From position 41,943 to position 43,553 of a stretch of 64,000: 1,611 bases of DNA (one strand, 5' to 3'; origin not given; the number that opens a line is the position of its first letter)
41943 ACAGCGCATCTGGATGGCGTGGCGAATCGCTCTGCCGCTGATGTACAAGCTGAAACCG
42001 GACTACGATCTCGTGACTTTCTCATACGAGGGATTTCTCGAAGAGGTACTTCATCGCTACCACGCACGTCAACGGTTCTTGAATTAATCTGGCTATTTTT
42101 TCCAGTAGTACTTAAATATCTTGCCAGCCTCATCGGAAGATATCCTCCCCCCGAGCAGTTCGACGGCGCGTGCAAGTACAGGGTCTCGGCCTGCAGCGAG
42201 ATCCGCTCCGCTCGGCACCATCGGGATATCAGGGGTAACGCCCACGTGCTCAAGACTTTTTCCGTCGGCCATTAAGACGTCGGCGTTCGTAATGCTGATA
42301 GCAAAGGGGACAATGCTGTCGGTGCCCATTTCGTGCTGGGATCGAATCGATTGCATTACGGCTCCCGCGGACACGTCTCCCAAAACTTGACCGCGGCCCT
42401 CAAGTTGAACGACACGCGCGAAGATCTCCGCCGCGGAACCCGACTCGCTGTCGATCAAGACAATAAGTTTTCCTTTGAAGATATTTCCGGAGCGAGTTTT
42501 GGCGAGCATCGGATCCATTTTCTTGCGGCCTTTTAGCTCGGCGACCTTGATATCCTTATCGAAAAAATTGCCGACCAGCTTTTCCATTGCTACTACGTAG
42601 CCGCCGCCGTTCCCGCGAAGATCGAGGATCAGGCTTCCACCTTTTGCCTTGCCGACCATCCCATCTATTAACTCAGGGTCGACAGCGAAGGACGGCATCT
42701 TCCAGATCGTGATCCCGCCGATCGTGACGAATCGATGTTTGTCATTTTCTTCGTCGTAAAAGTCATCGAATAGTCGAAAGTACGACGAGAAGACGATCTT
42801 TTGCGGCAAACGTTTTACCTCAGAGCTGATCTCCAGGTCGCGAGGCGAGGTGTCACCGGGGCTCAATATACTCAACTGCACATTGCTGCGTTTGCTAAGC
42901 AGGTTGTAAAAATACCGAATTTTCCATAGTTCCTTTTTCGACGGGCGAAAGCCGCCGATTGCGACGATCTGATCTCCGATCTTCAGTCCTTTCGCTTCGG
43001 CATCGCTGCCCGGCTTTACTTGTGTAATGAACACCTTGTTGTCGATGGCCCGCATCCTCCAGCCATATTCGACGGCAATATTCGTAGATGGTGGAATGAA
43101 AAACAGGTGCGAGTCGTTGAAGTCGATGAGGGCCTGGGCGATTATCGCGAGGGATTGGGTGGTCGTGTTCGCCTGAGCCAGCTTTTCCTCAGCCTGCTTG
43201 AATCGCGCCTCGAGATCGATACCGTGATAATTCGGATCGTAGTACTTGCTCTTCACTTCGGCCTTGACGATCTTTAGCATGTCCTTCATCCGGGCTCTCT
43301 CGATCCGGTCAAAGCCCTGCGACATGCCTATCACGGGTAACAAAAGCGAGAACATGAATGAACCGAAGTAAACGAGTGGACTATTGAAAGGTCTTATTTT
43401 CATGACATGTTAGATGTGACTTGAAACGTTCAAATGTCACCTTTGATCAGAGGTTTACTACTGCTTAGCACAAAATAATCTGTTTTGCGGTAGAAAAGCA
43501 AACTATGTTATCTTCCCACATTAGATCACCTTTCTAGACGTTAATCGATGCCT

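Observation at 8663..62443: Recurrent intergenic tandem 7-8-nt arrays with a phased GAA/CAA and a fold-back arm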

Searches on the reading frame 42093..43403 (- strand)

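Call 69: search_protein_families(library=pfam, proteins=[window:42093-43403:-], max_evalue=0.00001)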
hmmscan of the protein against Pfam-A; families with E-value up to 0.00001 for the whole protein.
window:42093-43403:- (436 aa): 2 families
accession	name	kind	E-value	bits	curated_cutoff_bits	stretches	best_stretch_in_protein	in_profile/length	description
PF03572.23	Peptidase_S41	-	1.2e-23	83.9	24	1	255-394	30-164/165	Peptidase family S41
PF00595.29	PDZ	-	1.7e-06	28.7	23.2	1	121-151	24-54/81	PDZ domain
